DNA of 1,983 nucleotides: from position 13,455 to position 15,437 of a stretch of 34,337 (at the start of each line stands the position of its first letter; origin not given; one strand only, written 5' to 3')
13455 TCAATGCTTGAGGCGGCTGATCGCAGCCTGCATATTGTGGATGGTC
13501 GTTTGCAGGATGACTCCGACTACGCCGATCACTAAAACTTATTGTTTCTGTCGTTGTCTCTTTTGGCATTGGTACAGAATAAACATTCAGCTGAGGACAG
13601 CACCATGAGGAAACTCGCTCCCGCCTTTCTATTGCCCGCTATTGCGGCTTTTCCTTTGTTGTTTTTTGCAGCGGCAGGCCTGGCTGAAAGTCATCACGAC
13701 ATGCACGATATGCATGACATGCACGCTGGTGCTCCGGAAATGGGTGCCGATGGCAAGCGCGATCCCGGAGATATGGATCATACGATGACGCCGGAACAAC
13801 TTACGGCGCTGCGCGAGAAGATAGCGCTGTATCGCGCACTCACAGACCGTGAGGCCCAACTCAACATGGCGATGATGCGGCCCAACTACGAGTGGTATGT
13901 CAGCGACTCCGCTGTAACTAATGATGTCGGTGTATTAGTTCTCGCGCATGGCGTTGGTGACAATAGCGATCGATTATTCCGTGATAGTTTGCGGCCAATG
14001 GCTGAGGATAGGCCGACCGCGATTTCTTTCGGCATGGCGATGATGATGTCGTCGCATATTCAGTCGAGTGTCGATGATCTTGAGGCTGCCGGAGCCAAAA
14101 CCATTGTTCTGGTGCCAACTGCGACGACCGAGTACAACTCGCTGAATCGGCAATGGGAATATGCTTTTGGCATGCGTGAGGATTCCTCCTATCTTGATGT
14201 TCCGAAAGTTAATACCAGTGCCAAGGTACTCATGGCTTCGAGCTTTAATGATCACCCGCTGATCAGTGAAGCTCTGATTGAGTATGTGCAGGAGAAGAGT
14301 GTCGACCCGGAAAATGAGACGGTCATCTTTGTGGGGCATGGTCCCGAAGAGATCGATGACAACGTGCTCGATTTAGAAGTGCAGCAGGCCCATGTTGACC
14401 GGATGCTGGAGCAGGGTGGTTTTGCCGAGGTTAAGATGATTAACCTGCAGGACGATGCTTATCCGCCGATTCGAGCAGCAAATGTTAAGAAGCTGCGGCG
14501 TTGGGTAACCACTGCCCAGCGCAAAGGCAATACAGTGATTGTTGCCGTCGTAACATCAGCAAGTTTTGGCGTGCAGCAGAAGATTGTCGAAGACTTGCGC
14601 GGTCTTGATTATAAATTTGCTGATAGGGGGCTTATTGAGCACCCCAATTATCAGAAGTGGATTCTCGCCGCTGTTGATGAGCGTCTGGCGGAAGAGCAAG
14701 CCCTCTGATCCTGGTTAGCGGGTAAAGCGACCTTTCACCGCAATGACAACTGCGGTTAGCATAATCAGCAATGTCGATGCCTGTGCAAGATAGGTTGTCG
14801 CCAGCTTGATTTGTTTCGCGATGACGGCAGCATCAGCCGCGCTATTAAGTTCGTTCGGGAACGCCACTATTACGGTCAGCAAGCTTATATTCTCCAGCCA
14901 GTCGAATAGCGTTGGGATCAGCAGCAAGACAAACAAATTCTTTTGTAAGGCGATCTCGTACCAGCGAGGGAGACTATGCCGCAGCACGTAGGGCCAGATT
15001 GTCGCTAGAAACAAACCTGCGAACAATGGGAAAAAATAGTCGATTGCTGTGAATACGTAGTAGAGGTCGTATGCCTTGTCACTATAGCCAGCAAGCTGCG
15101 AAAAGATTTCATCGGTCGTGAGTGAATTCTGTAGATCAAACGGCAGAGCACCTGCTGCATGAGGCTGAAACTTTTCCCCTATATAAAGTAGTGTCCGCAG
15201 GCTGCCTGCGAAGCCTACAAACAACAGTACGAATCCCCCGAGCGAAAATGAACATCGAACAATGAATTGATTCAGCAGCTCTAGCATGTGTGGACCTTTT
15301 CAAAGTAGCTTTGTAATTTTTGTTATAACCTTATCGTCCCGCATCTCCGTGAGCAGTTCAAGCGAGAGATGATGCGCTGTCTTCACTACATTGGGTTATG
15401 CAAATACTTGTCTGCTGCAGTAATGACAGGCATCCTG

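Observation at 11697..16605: HrtBA-like type VII ABC pair followed by two paralogous exported chelatase-fold proteins with His/Met-rich N-termini: a candidate undescribed periplasmic tetrapyrrole or metal-handling module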

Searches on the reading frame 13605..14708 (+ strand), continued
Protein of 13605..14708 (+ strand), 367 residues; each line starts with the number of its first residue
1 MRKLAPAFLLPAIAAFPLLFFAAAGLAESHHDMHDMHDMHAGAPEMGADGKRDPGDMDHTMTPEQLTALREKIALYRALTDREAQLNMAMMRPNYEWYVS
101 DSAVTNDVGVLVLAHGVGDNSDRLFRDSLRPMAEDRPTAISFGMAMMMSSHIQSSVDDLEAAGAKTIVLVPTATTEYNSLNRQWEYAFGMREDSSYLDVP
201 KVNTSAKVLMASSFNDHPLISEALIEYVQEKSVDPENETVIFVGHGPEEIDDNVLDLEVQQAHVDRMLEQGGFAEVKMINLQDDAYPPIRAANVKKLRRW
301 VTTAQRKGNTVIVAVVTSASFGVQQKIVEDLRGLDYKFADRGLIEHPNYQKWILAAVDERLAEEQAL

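Call 76: find_encoding_contigs(protein=P0400, flank=6000, max_places=1)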
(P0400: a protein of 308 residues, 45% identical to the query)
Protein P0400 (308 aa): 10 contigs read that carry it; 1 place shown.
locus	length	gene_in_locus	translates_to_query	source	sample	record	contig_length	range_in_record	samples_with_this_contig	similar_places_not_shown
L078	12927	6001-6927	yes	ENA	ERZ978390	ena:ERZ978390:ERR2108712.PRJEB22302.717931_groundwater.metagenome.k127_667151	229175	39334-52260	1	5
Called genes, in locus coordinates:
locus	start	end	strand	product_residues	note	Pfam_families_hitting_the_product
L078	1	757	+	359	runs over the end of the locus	PF01883:FeS_assembly_P, PF00142:Fer4_NifH (faint), PF01656:CbiA, PF09140:MipZ (weak), PF10609:ParA, PF13614:AAA_31 (weak)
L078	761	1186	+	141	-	PF00965:TIMP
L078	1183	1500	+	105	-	PF06155:GBBH-like_N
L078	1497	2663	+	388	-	PF00266:Aminotran_5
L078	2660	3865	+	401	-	PF01676:Metalloenzyme, PF10143:PhosphMutase, PF01663:Phosphodiest (weak)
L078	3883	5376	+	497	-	PF02789:Peptidase_M17_N, PF00883:Peptidase_M17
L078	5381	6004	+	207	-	PF01227:GTP_cyclohydroI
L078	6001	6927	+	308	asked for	PF01903:CbiX (weak)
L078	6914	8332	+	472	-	PF01964:ThiC_Rad_SAM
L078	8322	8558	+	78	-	-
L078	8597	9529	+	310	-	PF01791:DeoC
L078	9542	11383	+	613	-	PF01558:POR, PF01855:POR_N, PF02780:Transketolase_C, PF17147:PFOR_II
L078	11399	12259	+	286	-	PF02775:TPP_enzyme_C, PF12367:PFO_beta_C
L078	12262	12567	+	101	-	PF00355:Rieske, PF13806:Rieske_2, PF22543:Rieske_4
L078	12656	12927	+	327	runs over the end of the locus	PF02568:ThiI, PF03054:tRNA_Me_trans, PF18297:NFACT-R_2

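Call 77: find_encoding_contigs(protein=P0431, flank=6000, max_places=1)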
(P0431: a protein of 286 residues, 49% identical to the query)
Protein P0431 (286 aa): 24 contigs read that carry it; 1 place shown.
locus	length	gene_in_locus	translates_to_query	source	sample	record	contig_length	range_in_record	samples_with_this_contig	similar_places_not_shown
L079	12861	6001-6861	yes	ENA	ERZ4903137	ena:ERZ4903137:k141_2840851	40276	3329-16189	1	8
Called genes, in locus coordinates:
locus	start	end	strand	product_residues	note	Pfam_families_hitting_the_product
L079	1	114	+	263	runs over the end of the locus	PF00142:Fer4_NifH (faint), PF01656:CbiA, PF02374:ArsA_ATPase (weak), PF09140:MipZ (weak), PF10609:ParA, PF13614:AAA_31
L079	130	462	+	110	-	PF06155:GBBH-like_N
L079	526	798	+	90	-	PF11746:DUF3303 (weak), PF08734:GYD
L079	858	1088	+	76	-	PF01402:RHH_1 (faint), PF20605:Antitox_RHH (weak)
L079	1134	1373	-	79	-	-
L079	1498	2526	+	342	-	PF00266:Aminotran_5, PF01212:Beta_elim_lyase (weak)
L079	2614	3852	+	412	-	PF01676:Metalloenzyme, PF10143:PhosphMutase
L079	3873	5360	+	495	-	PF02789:Peptidase_M17_N, PF00883:Peptidase_M17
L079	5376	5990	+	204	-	PF01227:GTP_cyclohydroI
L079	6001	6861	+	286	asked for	PF01903:CbiX (faint)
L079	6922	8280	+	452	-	PF01964:ThiC_Rad_SAM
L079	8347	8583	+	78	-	-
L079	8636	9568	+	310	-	PF01791:DeoC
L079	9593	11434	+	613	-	PF01558:POR, PF01855:POR_N, PF02780:Transketolase_C, PF17147:PFOR_II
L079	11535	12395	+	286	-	PF02775:TPP_enzyme_C, PF12367:PFO_beta_C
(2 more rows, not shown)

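Call 78: find_encoding_contigs(protein=P0451, flank=6000, max_places=1)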
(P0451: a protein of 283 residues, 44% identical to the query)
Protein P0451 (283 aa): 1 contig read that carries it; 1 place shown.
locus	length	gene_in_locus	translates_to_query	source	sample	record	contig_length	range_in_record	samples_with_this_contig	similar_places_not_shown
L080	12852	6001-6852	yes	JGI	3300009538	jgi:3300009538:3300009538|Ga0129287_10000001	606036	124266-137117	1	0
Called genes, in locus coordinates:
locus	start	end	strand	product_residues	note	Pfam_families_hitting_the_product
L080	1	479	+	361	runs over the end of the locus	PF01883:FeS_assembly_P, PF02374:ArsA_ATPase (faint), PF09140:MipZ, PF10609:ParA, PF13614:AAA_31, PF00142:Fer4_NifH (faint), PF01656:CbiA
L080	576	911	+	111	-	PF06155:GBBH-like_N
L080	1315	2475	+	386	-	PF00266:Aminotran_5, PF01212:Beta_elim_lyase (weak), PF01041:DegT_DnrJ_EryC1 (faint)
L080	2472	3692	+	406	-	PF01676:Metalloenzyme, PF10143:PhosphMutase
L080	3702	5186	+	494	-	PF02789:Peptidase_M17_N, PF00883:Peptidase_M17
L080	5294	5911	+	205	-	PF01227:GTP_cyclohydroI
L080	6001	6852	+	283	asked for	PF01903:CbiX (faint)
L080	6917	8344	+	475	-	PF01964:ThiC_Rad_SAM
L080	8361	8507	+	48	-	-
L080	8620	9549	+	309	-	PF01791:DeoC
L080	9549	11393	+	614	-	PF01558:POR, PF01855:POR_N, PF02780:Transketolase_C (faint), PF17147:PFOR_II (weak)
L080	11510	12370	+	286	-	PF02775:TPP_enzyme_C, PF12367:PFO_beta_C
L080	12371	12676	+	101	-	PF00355:Rieske, PF13806:Rieske_2, PF22543:Rieske_4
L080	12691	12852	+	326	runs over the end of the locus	PF02568:ThiI, PF03054:tRNA_Me_trans, PF18297:NFACT-R_2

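Call 84: search_protein_families(library=pfam, proteins=[L042:18-1250:+, L042:1247-1888:+, L042:2626-3795:+, L042:3816-4865:+, L042:4960-5451:+, L042:5476-5913:+, L042:9366-10001:+, L042:10075-13068:-, L042:11994-14144:-, L042:14459-16741:+], max_evalue=0.001)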
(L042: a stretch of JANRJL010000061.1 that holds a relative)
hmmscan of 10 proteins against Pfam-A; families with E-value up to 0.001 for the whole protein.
L042:18-1250:+ (410 aa): 0 families

L042:1247-1888:+ (213 aa): 1 family
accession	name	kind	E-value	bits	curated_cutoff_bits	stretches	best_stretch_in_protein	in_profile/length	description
PF01865.21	PhoU_div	-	2e-14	53.9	24.4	1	22-210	12-213/214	Protein of unknown function DUF47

L042:2626-3795:+ (389 aa): 2 families
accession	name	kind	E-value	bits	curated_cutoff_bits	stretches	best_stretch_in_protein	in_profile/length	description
PF00355.32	Rieske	-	2.8e-24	85.3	20.3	1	14-96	1-83/88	Rieske [2Fe-2S] domain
PF19112.6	VanA_C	-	3.5e-16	60.3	23.5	1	155-331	2-186/193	Vanillate O-demethylase oxygenase C-terminal domain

L042:3816-4865:+ (349 aa): 0 families

L042:4960-5451:+ (163 aa): 1 family
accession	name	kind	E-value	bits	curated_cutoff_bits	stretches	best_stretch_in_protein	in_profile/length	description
PF13430.11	DUF4112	-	3.1e-35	121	23.3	1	46-148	2-105/105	Domain of unknown function (DUF4112)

L042:5476-5913:+ (145 aa): 0 families

L042:9366-10001:+ (211 aa): 1 family
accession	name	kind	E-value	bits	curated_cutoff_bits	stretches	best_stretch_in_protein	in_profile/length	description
PF00440.29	TetR_N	-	1.5e-15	57.1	24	1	20-65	1-46/47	Bacterial regulatory proteins, tetR family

L042:10075-13068:- (997 aa): 1 family
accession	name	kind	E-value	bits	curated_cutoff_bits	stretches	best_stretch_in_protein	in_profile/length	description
PF02538.19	Hydantoinase_B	-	2.8e-140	468.7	26.8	1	387-901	1-519/519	Hydantoinase B/oxoprolinase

L042:11994-14144:- (716 aa): 4 families
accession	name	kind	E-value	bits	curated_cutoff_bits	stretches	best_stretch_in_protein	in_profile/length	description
PF01968.24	Hydantoinase_A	-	6e-94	315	22.9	1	205-491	1-290/291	Hydantoinase/oxoprolinase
PF05378.19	Hydant_A_N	-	2e-48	164.8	25.2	1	4-184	1-175/176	Hydantoinase/oxoprolinase N-terminal region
PF19278.4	Hydant_A_C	-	1.1e-12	48.2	21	1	503-669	9-178/193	Hydantoinase/oxoprolinase C-terminal domain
PF13941.12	MutL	-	0.00024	20.4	27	0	263-310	222-271/450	MutL protein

L042:14459-16741:+ (760 aa): 1 family
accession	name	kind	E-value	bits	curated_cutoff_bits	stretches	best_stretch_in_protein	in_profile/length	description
PF02515.22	CoA_transf_3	-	3.4e-121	405.3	23.3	1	369-736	1-366/366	CoA-transferase family III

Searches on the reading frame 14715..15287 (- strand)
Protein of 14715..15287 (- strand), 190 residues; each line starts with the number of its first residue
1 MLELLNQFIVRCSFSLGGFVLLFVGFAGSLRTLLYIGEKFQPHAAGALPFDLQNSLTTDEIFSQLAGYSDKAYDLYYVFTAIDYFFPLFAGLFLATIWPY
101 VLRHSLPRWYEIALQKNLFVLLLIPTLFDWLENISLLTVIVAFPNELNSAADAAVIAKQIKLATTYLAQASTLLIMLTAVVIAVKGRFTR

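Call 3: search_protein_families(library=pfam, proteins=[window:14715-15287:-], max_evalue=0.01)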
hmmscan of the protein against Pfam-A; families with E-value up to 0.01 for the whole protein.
window:14715-15287:- (190 aa): 0 families

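Call 4: search_protein_families(library=ncbifam, proteins=[window:14715-15287:-], max_evalue=0.01)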
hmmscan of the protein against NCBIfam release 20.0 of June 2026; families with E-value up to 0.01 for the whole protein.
window:14715-15287:- (190 aa): 0 families

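Call 41: search_protein_families(library=pfam, proteins=[window:14715-15287:-], max_evalue=0.1)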
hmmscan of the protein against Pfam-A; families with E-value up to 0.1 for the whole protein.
window:14715-15287:- (190 aa): 0 families

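Call 42: find_homologous_proteins(query=window:14715-15287:-, max_evalue=0.001)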
Query window:14715-15287:- (190 aa): 71 proteins with E <= 0.001 among 515 candidates.
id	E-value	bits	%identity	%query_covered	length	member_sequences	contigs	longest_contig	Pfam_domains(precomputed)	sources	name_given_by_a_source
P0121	1.6e-116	405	100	100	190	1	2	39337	-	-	-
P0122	6.6e-91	322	79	100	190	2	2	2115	-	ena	-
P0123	1.6e-85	304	74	100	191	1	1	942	-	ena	-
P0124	2.3e-80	287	72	100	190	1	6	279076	-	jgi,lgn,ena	-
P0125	2.0e-77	278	68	100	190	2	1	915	-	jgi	jgi:hypothetical protein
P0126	3.3e-76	274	69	100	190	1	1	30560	-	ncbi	-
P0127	6.4e-75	270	68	100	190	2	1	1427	-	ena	-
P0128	8.9e-75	269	67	99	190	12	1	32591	-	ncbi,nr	ncbi:MAG: hypothetical protein P8M26_10550 [Gammaproteobacteria bacterium]|nr:hypothetical protein [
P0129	1.0e-73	266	65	99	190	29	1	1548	-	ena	-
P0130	8.7e-72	259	62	100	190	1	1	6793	-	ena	-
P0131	7.6e-71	256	65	98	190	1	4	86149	-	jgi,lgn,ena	-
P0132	1.4e-65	239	59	100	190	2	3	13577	-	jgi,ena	-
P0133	1.9e-59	219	60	89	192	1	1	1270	-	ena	-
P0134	2.6e-59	219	61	91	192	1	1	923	-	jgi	jgi:hypothetical protein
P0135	1.1e-58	217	57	100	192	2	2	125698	-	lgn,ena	-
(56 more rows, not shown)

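Call 52: predict_structure(alignment_id=A2)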
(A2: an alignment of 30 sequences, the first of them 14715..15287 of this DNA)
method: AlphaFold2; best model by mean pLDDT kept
length: 190 residues; sequences in the alignment: 30
mean_pLDDT: 95.8   pTM: 0.86
mean pLDDT of the five models: 95.8, 95.3, 95.2, 95.0, 95.0
residues with pLDDT >= 90: 186; 70-90: 3; 50-70: 1; < 50: 0
segments of 3 or more residues with pLDDT < 50: none
pLDDT, mean of each block of 10 residues (from residue 1): 94 95 97 97 96 94 96 97 96 96 96 97 97 97 95 97 97 96 89
secondary structure, 60 per line:
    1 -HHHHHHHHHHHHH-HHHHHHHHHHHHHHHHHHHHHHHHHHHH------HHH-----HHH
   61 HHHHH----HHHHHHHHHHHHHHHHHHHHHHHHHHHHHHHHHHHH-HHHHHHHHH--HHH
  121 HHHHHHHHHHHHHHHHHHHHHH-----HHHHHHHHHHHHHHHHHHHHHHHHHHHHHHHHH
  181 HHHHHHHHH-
elements in order: H2-14 H16-43 H58-65 H70-105 H107-115 H118-142 H148-189

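Call 54: fold_search(model_id=the predicted structure, library=pdb)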
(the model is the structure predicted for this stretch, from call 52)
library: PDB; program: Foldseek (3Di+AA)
matches with E <= 10: 287; with E <= 0.001: 0
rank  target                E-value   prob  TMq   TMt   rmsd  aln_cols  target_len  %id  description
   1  3pcv                  4.6e-01  0.66  0.29  0.34  10.0       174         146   16  Crystal structure analysis of human leukotriene C4 synthase at 1.9 angstrom resolution (released 2011-03-16)
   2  7udn_B                9.2e-01  0.38  0.34  0.27  12.1       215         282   12  Crystal structure of designed helical repeat protein RPB_PLP1_R6 in alternative conformation 2 (released 2023-03-22)
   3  7tm3_6                1.1e+00  0.18  0.27  0.24  17.1       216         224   12  Structure of the rabbit 80S ribosome stalled on a 2-TMD Rhodopsin intermediate in complex with the multipass transloco (released 2022-10-19)
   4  5c5b_B                1.1e+00  0.13  0.23  0.14  28.0       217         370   12  Crystal Structure of Human APPL BAR-PH Heterodimer (released 2016-06-22)
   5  6xmj_Q                1.1e+00  0.15  0.25  0.23  12.6       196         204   13  Human 20S proteasome bound to an engineered 11S (PA26) activator (released 2020-07-22)
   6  9g0v                  1.2e+00  0.25  0.24  0.31  10.0       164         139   16  Human LTC4 synthase in complex with compound 1 (released 2025-02-26)
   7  2d4c_B                1.2e+00  0.08  0.18  0.16  31.1       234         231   11  Crystal structure of the endophilin BAR domain mutant (released 2006-07-11)
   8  8tn1_A                1.2e+00  0.47  0.35  0.42   7.6       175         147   12  De novo designed protein binds poly ADP ribose polymerase inhibitors (PARPi) - apo (released 2024-04-24)
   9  4nta                  1.2e+00  0.28  0.24  0.29   9.2       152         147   14  Mus Musculus LTC4 synthase in apo form (released 2015-01-14)
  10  9g0u                  1.3e+00  0.25  0.26  0.30   9.9       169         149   16  Human LTC4 synthase in complex with AZD9898 (released 2025-02-26)
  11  3leo                  1.3e+00  0.23  0.25  0.28  10.1       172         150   16  Structure of human Leukotriene C4 synthase mutant R31Q in complex with glutathione (released 2010-10-27)
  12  2d4c_A                1.3e+00  0.08  0.18  0.16  30.7       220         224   14  Crystal structure of the endophilin BAR domain mutant (released 2006-07-11)
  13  5c5b_D                1.4e+00  0.14  0.24  0.15  27.4       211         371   14  Crystal Structure of Human APPL BAR-PH Heterodimer (released 2016-06-22)
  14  7w9w                  1.5e+00  0.51  0.38  0.28   5.7       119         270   11  2.02 angstrom cryo-EM structure of the pump-like channelrhodopsin ChRmine (released 2022-02-02)
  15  7yn1_B                1.5e+00  0.35  0.27  0.18   7.2       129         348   12  Crystal structure of selenomethionine labeled CcbD (released 2023-08-02)
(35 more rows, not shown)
